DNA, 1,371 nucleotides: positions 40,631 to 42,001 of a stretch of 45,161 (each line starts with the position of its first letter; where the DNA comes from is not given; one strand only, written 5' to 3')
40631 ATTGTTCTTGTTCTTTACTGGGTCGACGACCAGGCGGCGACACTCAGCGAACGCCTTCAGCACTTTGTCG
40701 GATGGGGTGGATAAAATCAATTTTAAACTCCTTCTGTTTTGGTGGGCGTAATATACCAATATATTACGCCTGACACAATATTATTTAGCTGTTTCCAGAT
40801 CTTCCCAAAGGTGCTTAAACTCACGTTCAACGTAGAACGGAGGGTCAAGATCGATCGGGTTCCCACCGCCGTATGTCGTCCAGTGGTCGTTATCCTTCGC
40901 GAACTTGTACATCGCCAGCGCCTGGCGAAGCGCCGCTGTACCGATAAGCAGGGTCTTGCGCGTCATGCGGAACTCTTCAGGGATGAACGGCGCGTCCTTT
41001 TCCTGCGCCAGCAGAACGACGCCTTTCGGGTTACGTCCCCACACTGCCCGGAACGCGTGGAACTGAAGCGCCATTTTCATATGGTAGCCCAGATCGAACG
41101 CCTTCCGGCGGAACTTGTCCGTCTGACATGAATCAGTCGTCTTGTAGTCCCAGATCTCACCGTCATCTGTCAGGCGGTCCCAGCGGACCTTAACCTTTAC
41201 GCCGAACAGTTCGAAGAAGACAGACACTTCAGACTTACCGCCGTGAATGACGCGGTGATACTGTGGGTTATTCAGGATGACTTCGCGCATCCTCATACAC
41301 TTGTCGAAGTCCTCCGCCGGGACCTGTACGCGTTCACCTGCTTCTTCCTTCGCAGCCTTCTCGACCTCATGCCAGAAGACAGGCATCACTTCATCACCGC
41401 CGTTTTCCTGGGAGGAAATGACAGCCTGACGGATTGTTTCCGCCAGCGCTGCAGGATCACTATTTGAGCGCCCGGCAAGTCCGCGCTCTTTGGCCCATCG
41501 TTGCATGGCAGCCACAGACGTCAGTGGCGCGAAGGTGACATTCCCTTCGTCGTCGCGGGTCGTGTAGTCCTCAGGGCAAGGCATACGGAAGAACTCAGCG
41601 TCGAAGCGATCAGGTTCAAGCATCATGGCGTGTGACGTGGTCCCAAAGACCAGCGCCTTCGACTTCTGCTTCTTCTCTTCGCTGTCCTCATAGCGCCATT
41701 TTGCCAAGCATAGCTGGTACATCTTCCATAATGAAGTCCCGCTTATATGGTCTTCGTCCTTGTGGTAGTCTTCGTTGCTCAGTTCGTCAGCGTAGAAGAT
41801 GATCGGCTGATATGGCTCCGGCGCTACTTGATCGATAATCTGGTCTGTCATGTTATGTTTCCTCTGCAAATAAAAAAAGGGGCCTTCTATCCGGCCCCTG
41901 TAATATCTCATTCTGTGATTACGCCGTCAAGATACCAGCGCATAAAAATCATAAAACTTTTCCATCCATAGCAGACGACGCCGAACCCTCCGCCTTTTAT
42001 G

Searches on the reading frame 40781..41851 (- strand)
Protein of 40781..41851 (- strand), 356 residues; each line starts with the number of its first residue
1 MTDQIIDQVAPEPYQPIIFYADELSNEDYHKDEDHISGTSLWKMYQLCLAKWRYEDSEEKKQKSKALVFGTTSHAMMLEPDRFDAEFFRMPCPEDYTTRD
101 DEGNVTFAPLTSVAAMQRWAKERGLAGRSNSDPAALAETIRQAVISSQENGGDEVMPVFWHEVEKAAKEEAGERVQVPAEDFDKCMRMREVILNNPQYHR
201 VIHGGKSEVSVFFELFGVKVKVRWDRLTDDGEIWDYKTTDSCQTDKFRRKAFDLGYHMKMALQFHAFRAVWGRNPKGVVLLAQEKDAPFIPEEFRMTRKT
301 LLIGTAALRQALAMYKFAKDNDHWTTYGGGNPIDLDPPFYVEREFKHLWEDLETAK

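Call 76: search_protein_families(library=phrogs, proteins=[window:40781-41851:-], max_evalue=0.001)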
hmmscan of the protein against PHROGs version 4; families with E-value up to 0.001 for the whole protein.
window:40781-41851:- (356 aa): 3 families
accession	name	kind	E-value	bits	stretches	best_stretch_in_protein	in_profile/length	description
phrog_412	-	DNA, RNA and nucleotide metabolism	2.5e-79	268.6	1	20-353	140-418/440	exonuclease VIII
phrog_607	-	DNA, RNA and nucleotide metabolism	6.2e-17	62.1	1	23-325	582-857/883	exonuclease VII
phrog_1227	-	DNA, RNA and nucleotide metabolism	5.3e-11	43.3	1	169-278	80-196/268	exonuclease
